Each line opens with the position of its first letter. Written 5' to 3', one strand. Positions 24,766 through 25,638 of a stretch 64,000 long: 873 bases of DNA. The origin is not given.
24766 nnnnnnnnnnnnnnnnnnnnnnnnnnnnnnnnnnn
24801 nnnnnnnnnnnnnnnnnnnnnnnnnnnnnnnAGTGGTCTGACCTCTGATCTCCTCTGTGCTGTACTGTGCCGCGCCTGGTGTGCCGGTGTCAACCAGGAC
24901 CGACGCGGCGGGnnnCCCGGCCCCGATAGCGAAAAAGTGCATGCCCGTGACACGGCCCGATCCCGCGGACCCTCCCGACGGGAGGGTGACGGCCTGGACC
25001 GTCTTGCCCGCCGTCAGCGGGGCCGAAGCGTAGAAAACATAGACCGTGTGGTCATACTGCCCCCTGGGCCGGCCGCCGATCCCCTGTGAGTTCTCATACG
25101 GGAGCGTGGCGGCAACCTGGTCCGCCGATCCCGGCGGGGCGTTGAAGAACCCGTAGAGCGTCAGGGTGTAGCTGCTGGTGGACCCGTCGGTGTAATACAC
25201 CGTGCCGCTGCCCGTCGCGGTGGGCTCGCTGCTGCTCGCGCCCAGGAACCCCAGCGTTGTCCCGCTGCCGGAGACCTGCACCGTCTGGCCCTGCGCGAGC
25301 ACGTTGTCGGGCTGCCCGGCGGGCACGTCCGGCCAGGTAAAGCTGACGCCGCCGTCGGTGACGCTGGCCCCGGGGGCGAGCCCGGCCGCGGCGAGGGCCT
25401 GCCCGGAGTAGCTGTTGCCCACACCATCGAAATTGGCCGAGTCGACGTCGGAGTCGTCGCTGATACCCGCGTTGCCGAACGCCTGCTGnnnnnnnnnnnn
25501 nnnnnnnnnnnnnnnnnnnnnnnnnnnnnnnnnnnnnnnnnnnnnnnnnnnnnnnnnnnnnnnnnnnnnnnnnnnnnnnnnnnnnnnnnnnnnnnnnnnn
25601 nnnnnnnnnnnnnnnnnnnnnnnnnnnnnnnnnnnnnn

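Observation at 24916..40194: The same ~190-aa uncharacterised C-terminal module is appended to three unrelated glycoside hydrolases (GH51-like, GH3, GH2)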

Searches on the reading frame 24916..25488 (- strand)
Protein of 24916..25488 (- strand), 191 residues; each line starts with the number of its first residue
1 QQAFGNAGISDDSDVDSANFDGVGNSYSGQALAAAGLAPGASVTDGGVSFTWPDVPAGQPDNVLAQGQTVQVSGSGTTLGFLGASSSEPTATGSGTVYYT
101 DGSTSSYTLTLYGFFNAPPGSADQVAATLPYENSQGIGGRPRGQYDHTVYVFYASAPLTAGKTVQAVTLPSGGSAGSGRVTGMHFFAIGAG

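Call 5: search_protein_families(library=pfam, proteins=[window:24916-25488:-], max_evalue=10)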
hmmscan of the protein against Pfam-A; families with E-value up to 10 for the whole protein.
window:24916-25488:- (191 aa): 0 families

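Call 8: search_solved_structures(query=A1, max_evalue=10, show_alignments=2)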
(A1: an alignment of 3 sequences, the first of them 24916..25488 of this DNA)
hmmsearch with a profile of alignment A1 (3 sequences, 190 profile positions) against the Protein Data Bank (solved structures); distinct sequences matched with E-value up to 10: 3.
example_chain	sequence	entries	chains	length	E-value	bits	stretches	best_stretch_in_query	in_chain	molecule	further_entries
7wuw_A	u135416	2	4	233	5.1e-10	42.7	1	5-122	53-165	AziU2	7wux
8gs1_A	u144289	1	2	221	7e-10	42.3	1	5-122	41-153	Azi28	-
7eo0_L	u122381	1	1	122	0.45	13.5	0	59-99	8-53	Ig lamda chain variable region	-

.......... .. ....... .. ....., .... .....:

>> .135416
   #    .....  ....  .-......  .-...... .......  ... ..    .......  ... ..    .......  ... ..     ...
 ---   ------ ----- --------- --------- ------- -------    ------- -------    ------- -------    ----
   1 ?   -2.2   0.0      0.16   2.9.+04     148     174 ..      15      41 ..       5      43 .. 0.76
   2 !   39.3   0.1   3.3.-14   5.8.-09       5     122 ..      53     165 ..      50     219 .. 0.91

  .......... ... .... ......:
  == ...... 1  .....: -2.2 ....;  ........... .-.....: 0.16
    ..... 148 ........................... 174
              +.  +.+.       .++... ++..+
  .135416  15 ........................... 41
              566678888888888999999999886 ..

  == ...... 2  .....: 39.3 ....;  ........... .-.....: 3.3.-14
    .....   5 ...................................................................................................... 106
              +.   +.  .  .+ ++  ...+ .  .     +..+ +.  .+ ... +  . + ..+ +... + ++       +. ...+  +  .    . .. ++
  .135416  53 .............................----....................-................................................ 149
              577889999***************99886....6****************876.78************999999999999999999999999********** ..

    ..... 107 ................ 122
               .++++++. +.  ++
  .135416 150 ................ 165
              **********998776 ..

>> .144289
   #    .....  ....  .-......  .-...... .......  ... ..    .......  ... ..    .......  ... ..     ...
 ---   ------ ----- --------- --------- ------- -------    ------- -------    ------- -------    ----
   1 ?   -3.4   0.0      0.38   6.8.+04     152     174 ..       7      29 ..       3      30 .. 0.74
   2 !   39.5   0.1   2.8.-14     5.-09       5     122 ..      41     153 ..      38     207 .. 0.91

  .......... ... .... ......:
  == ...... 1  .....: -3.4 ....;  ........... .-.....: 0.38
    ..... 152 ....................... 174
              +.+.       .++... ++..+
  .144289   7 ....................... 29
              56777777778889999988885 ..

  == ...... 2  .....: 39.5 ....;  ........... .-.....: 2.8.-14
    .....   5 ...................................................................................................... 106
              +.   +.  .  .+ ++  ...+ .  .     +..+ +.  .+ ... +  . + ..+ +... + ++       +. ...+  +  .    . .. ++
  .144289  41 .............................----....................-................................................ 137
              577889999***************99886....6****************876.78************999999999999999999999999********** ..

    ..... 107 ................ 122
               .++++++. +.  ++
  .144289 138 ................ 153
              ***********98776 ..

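Call 26: search_protein_representatives(alignment_id=A1)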
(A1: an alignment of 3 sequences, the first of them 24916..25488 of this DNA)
Query: 3 sequences, 190 profile positions. Proteins with E-value up to 0.001 (for the whole library): 2240; up to 1e-10: 1301; up to 1e-30: 484. The best 150 are listed.
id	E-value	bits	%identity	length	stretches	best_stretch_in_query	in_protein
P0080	3.7e-219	737.9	-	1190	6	4-189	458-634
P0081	3.4e-179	607.6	-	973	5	4-188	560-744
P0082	6.3e-162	551.3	-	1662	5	3-190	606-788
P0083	4.2e-159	542.0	-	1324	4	4-190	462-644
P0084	1.1e-142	488.5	-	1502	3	3-170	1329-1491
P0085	9.2e-142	485.5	-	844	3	1-173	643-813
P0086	1.3e-120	416.5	-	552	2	4-188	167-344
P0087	9.5e-118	407.2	-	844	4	3-190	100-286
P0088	1.2e-115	400.4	-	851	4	4-189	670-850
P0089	5.2e-110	381.9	-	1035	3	3-186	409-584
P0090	4.0e-109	379.1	-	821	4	5-188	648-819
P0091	3.4e-105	366.2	-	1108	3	4-189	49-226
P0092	2.4e-99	347.2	-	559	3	5-188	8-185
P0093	2.3e-98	344.0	-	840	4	8-190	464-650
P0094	8.3e-95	332.4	-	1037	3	9-173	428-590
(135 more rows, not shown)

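Call 32: search_protein_families(library=pfam, alignment_id=A3, max_evalue=0.00001)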
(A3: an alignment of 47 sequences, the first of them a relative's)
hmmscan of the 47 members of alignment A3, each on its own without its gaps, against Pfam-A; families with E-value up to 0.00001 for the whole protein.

A. member 1, P0084 (1502 aa): 3 families
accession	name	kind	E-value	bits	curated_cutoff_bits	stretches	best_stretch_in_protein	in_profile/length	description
PF01915.27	Glyco_hydro_3_C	-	3.8e-59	200.5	31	1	388-715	1-200/200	Glycosyl hydrolase family 3 C-terminal domain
PF00933.27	Glyco_hydro_3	-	5.8e-35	121.7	27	1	105-351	60-315/316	Glycosyl hydrolase family 3 N terminal domain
PF14310.12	Fn3-like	-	1.7e-26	92.5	25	1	758-827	1-71/71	Fibronectin type III-like domain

B. families by the number of members that match (of 47 scanned): 52 families (the first 25 are shown)
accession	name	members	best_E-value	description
PF10633.15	NPCBM_assoc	24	8.6e-29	NPCBM-associated, NEW3 domain of alpha-galactosidase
PF14310.12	Fn3-like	13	3.5e-29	Fibronectin type III-like domain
PF01915.27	Glyco_hydro_3_C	11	1.5e-69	Glycosyl hydrolase family 3 C-terminal domain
PF00933.27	Glyco_hydro_3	9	4.5e-48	Glycosyl hydrolase family 3 N terminal domain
PF16499.11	Melibiase_2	7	8e-83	Alpha galactosidase A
PF17801.7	Melibiase_C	7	2e-19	Alpha galactosidase C-terminal beta sandwich domain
PF07971.18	Glyco_hydro_92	5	2.1e-147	Glycosyl hydrolase family 92 catalytic domain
PF17678.7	Glyco_hydro_92N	4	6.4e-64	Glycosyl hydrolase family 92 N-terminal domain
PF07691.17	PA14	4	3e-37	PA14 domain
PF02368.24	Big_2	4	1.2e-10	Bacterial Ig-like domain (group 2)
PF13364.12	BetaGal_ABD2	3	3.2e-50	Beta-galactosidase second all-beta domain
PF13363.11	BetaGal_dom3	3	3.7e-19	Beta-galactosidase, domain 3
PF01301.25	Glyco_hydro_35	2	1.1e-83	Glycosyl hydrolases family 35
PF02868.21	Peptidase_M4_C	2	8.6e-42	Thermolysin metallopeptidase, alpha-helical domain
PF10435.15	BetaGal_dom2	2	4.3e-28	Beta-galactosidase, domain 2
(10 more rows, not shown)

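Call 36: find_related_loci(query=A1, collection=genome_contigs, flank=6000)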
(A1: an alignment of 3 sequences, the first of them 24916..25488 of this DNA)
Query A1 (191 aa) in genome_contigs; peptide patterns used: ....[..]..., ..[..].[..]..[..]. (x = any residue, [..] = any of these).
91 stretches matched a pattern; 25 encode a relative of the query (tblastn E <= 1e-3); 25 distinct loci.
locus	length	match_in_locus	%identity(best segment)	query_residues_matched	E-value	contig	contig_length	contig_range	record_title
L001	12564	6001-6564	58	2-191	8e-66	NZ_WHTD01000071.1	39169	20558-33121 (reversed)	MAG: Actinophytocola sp. isolate Dino_bin25 k141_369016_length_39169_cov_25.0376, whole genome shotgun sequence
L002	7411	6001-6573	67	3-191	1e-65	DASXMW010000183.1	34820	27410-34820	MAG TPA_asm: Streptosporangiaceae bacterium isolate SMAG_U5338 k141_3019121, whole genome shotgun sequence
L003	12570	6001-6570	58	3-191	1e-63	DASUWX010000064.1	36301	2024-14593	MAG TPA_asm: Streptosporangiales bacterium isolate SMAG_U1854 k141_970821, whole genome shotgun sequence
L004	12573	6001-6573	67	3-191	1e-62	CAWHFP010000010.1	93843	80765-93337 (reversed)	MAG: uncultured Actinomycetes bacterium isolate MFD09603.bin.3.517 genome assembly, contig: contig_14396, whole genome s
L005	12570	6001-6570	58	3-191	2e-62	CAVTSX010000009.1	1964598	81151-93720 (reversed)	MAG: uncultured Actinomycetota bacterium isolate MFD00822.bin.2.179 genome assembly, contig: contig_33478, whole genome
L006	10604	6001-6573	64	1-191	3e-62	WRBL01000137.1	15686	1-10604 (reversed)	MAG: Streptosporangiales bacterium isolate Lab288P1bin78 Ga0131853_10012288, whole genome shotgun sequence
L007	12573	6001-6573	62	3-191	6e-60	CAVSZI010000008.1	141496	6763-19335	MAG: uncultured Actinomycetes bacterium isolate MFD05502.bin.1.143 genome assembly, contig: contig_17387, whole genome s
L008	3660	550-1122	56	3-191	8e-57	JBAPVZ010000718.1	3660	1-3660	MAG: Candidatus Dormiibacterota bacterium isolate MFD01297_ilm_asm_bin15 k127_64240, whole genome shotgun sequence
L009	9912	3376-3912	52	3-188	1e-51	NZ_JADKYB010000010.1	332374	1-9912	Actinacidiphila acididurans strain KK5PA1 NODE_10_length_332374_cov_38.226768, whole genome shotgun sequence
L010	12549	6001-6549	48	3-191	5e-44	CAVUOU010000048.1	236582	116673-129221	MAG: uncultured Actinomycetota bacterium isolate MFD06092.bin.2.63 genome assembly, contig: contig_92051, whole genome s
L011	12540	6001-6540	48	4-188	9e-44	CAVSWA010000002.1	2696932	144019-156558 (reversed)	MAG: uncultured Chloroflexia bacterium isolate MFD05705.bin.2.108 genome assembly, contig: contig_25947, whole genome sh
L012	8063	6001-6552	48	2-191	1e-42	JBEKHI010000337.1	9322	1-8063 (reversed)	MAG: Streptosporangiaceae bacterium isolate SPRUCE 273 SPRUCE_273_337, whole genome shotgun sequence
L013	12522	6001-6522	46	4-188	3e-42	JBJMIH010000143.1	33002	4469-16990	MAG: Mycobacteriales bacterium isolate H2_16_all_fractions_metab_conc_119_73_28 k255_4266821, whole genome shotgun seque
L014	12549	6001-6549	47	2-191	4e-42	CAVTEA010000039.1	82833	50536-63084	MAG: uncultured Actinomycetes bacterium isolate MFD00822.bin.3.64 genome assembly, contig: contig_83351, whole genome sh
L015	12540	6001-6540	44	3-189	7e-42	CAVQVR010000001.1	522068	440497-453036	MAG: uncultured Chloroflexia bacterium isolate MFD10064.bin.2.18 genome assembly, contig: contig_10320, whole genome sho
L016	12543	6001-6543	41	4-189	3e-33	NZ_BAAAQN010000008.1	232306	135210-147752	Catenulispora yoronensis strain JCM 16014 sequence008, whole genome shotgun sequence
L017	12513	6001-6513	43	2-191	9e-32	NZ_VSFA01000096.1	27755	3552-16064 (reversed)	Micromonospora sp. MP36 96, whole genome shotgun sequence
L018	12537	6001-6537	42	3-191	1e-30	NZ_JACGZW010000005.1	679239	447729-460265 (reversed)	Amycolatopsis dendrobii strain DR6-1 5, whole genome shotgun sequence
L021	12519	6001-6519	41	3-188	6e-30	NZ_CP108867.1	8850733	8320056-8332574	Streptomyces sp. NBC_00829 chromosome, complete genome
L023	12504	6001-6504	42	3-174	5e-26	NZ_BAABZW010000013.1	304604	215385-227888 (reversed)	Intrasporangium sp. DVR sequence13, whole genome shotgun sequence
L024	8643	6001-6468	33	9-171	8e-19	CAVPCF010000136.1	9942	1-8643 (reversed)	MAG: Candidatus Melainabacteria bacterium isolate MFD10064.bin.2.13 genome assembly, contig: contig_48597, whole genome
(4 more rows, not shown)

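Call 47: search_protein_families(library=pfam, proteins=[L001:3151-6564:+, L001:6429-9938:+, L005:7050-9581:+, L009:187-4326:+, L011:4489-6549:+, L017:4042-6513:+, L018:2725-6537:+, L021:3544-6528:+, L023:5149-6534:+, L024:2887-6507:+], max_evalue=0.00001)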
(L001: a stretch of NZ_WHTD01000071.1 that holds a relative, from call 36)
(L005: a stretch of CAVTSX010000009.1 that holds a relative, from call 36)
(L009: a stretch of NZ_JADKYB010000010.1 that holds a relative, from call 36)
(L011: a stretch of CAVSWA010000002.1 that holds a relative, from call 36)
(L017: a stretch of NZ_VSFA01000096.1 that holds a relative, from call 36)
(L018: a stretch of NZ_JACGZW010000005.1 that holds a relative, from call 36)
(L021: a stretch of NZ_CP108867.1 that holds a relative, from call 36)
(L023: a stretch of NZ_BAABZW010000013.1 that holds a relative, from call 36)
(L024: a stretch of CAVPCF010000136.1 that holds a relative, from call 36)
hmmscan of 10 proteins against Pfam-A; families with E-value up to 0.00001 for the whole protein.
L001:3151-6564:+ (1138 aa): 6 families
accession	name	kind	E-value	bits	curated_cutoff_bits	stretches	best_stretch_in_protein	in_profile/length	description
PF02836.23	Glyco_hydro_2_C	-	1.9e-27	96.6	21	1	350-627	4-297/302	Glycosyl hydrolases family 2, TIM barrel domain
PF10633.15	NPCBM_assoc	-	4.3e-14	52.9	24.4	1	852-927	3-77/78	NPCBM-associated, NEW3 domain of alpha-galactosidase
PF00703.27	Glyco_hydro_2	-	4.6e-12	47.1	23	1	236-345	2-109/109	Glycosyl hydrolases family 2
PF18565.7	Glyco_hydro2_C5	-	2.2e-10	40.8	32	1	731-822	1-102/103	Glycoside hydrolase family 2 C-terminal domain 5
PF02837.24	Glyco_hydro_2_N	-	2.5e-09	37.7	28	1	114-231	53-167/169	Glycosyl hydrolases family 2, sugar binding domain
PF22666.2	Glyco_hydro_2_N2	-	4.2e-09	37.1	27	1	124-199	44-122/167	Glycosyl hydrolase 2 galactose-binding domain-like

L001:6429-9938:+ (1170 aa): 6 families
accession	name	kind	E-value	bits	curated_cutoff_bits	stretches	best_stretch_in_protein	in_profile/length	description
PF02836.23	Glyco_hydro_2_C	-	2e-25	90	21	1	383-539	8-177/302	Glycosyl hydrolases family 2, TIM barrel domain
PF10633.15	NPCBM_assoc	-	3.3e-15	56.5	24.4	1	882-958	2-77/78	NPCBM-associated, NEW3 domain of alpha-galactosidase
PF18565.7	Glyco_hydro2_C5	-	4.4e-11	43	32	1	762-853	1-102/103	Glycoside hydrolase family 2 C-terminal domain 5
PF00703.27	Glyco_hydro_2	-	8.5e-09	36.6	23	1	264-374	1-109/109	Glycosyl hydrolases family 2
PF22666.2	Glyco_hydro_2_N2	-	9.2e-08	32.8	27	1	153-228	44-122/167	Glycosyl hydrolase 2 galactose-binding domain-like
PF02837.24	Glyco_hydro_2_N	-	3.8e-06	27.4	28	1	145-260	55-167/169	Glycosyl hydrolases family 2, sugar binding domain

L005:7050-9581:+ (844 aa): 4 families
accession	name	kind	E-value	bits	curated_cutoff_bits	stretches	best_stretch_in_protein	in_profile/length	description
PF01915.27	Glyco_hydro_3_C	-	4.3e-64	216.6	31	1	209-432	2-200/200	Glycosyl hydrolase family 3 C-terminal domain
PF14310.12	Fn3-like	-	1.5e-26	92.7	25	1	469-538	1-71/71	Fibronectin type III-like domain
PF10633.15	NPCBM_assoc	-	2.3e-17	63.4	24.4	1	567-644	2-78/78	NPCBM-associated, NEW3 domain of alpha-galactosidase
PF00933.27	Glyco_hydro_3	-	8.7e-12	45.5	27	1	34-171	158-315/316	Glycosyl hydrolase family 3 N terminal domain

L009:187-4326:+ (1380 aa): 6 families
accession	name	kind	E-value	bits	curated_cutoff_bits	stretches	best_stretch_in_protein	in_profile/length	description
PF01915.27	Glyco_hydro_3_C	-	8e-43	147.2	31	1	475-713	1-200/200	Glycosyl hydrolase family 3 C-terminal domain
PF00933.27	Glyco_hydro_3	-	6.9e-32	111.6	27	1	194-347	111-258/316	Glycosyl hydrolase family 3 N terminal domain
PF10633.15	NPCBM_assoc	-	6.9e-17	61.8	24.4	1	966-1041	2-76/78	NPCBM-associated, NEW3 domain of alpha-galactosidase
PF14310.12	Fn3-like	-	2.6e-16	59.9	25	1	751-823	2-71/71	Fibronectin type III-like domain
PF25490.1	DUF7910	-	2.2e-10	41.2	35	1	1251-1349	8-106/140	Domain of unknown function (DUF7910)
PF02368.24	Big_2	-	6.6e-08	32.8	22.8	1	906-952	32-78/79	Bacterial Ig-like domain (group 2)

L011:4489-6549:+ (687 aa): 0 families

L017:4042-6513:+ (824 aa): 3 families
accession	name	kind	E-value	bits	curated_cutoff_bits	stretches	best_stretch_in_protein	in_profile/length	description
PF16499.11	Melibiase_2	-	1.6e-67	228.3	23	1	149-438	1-284/284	Alpha galactosidase A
PF17801.7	Melibiase_C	-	1.1e-14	54.6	22.9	1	452-526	3-71/71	Alpha galactosidase C-terminal beta sandwich domain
PF10633.15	NPCBM_assoc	-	2.9e-12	47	24.4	1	558-622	9-74/78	NPCBM-associated, NEW3 domain of alpha-galactosidase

L018:2725-6537:+ (1271 aa): 2 families
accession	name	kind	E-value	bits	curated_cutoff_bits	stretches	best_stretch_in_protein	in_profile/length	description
PF07971.18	Glyco_hydro_92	-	2.7e-150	501.8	24.6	1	497-964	2-463/464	Glycosyl hydrolase family 92 catalytic domain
PF17678.7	Glyco_hydro_92N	-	1.1e-62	212.4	34.5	1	262-490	1-236/236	Glycosyl hydrolase family 92 N-terminal domain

L021:3544-6528:+ (995 aa): 1 family
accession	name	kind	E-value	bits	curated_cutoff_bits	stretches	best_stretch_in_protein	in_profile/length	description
PF05345.18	He_PIG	-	6e-07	30.3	24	1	725-801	8-93/96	Putative Ig domain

L023:5149-6534:+ (462 aa): 1 family
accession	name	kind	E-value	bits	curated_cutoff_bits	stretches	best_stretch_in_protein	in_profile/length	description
PF10633.15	NPCBM_assoc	-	1.5e-08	35.1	24.4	1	189-258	10-77/78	NPCBM-associated, NEW3 domain of alpha-galactosidase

L024:2887-6507:+ (1207 aa): 4 families
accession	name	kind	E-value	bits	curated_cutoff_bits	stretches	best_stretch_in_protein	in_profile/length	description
PF01915.27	Glyco_hydro_3_C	-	1.7e-56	191.8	31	1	381-603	2-200/200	Glycosyl hydrolase family 3 C-terminal domain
PF00933.27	Glyco_hydro_3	-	6.1e-33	115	27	1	107-345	59-315/316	Glycosyl hydrolase family 3 N terminal domain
PF14310.12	Fn3-like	-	1.1e-21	77.1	25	1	640-710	1-71/71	Fibronectin type III-like domain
PF10633.15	NPCBM_assoc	-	1.1e-11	45.1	24.4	1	740-815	2-75/78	NPCBM-associated, NEW3 domain of alpha-galactosidase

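Call 68: search_protein_families(library=pfam, proteins=[L010:3438-5273:+, L010:987-3296:+, L013:4489-5622:+, L023:3899-5518:+, L015:8738-12064:+, L015:2-1906:-, L011:2532-4088:+, L012:3436-6552:+, L016:2119-6549:+], max_evalue=0.00001)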
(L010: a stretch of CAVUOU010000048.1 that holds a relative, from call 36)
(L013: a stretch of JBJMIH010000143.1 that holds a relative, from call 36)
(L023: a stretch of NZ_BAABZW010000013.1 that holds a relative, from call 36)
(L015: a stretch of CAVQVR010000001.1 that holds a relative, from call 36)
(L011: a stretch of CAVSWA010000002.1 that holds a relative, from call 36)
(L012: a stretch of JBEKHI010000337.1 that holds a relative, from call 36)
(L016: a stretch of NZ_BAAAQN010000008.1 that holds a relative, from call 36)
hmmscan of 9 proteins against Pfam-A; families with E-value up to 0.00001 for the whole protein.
L010:3438-5273:+ (612 aa): 3 families
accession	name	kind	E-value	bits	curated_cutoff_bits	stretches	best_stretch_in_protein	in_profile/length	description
PF17168.10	DUF5127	-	3.2e-71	240.2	28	1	141-367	1-227/229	Domain of unknown function (DUF5127)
PF16335.10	GtaA_6_Hairpin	-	1.4e-50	173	24.9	1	375-603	1-209/343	Glutaminase A six helical-hairpin domain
PF16334.10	DUF4964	-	2.2e-09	37.4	30.7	1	69-126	22-79/88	Domain of unknown function (DUF4964)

L010:987-3296:+ (770 aa): 1 family
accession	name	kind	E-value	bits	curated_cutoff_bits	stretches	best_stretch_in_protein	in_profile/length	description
PF02687.27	FtsX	-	1.1e-17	64.7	25.5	2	636-751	1-113/120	FtsX-like permease C-terminal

L013:4489-5622:+ (378 aa): 1 family
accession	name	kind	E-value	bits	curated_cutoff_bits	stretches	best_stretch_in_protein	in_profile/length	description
PF06224.18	AlkZ-like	-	2.2e-83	281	25.9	1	38-358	1-329/329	DNA glycosylase AlkZ-like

L023:3899-5518:+ (540 aa): 2 families
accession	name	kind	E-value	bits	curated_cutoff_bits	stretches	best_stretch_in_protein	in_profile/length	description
PF21252.2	Glyco_hydro_109_C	-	3.3e-51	173.7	27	1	244-417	1-186/187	Glycosyl hydrolase 109, C-terminal domain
PF01408.29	GFO_IDH_MocA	-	1.1e-15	58.8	24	1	108-228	1-113/120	Oxidoreductase family, NAD-binding Rossmann fold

L015:8738-12064:+ (1109 aa): 4 families
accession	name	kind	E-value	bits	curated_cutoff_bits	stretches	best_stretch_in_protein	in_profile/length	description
PF00133.28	tRNA-synt_1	-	2.1e-86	290.7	22.7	1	38-651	2-404/414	tRNA synthetases class I (I, L, M and V)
PF08264.19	Anticodon_1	-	2e-37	128.8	25.1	1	727-877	1-145/148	Anticodon-binding domain of tRNA ligase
PF19302.4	DUF5915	-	4e-35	121.6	27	1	897-1074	2-175/195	Domain of unknown function (DUF5915)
PF09334.17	tRNA-synt_1g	-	1.6e-09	37.5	20.1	0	549-656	248-361/391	tRNA synthetases class I (M)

L015:2-1906:- (635 aa): 0 families

L011:2532-4088:+ (519 aa): 2 families
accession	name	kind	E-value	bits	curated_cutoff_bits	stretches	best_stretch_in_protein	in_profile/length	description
PF01039.27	Carboxyl_trans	-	2.7e-143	478.6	22.3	1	36-509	2-485/493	Carboxyl transferase domain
PF03255.19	ACCA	-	4e-07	29.9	23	0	342-444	133-231/310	Acetyl co-enzyme A carboxylase carboxyltransferase-like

L012:3436-6552:+ (1039 aa): 3 families
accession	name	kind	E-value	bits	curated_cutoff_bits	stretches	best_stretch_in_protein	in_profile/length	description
PF16335.10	GtaA_6_Hairpin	-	7.8e-81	272.5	24.9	1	383-747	1-343/343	Glutaminase A six helical-hairpin domain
PF17168.10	DUF5127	-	3.2e-71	240.2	28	1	149-375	1-227/229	Domain of unknown function (DUF5127)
PF16334.10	DUF4964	-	3.4e-09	36.8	30.7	1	77-134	22-79/88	Domain of unknown function (DUF4964)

L016:2119-6549:+ (1477 aa): 2 families
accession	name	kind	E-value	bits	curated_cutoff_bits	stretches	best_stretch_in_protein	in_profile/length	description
PF07971.18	Glyco_hydro_92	-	9.3e-134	447.3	24.6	1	399-860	1-464/464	Glycosyl hydrolase family 92 catalytic domain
PF17678.7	Glyco_hydro_92N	-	1.6e-55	188.9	34.5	1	87-393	2-236/236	Glycosyl hydrolase family 92 N-terminal domain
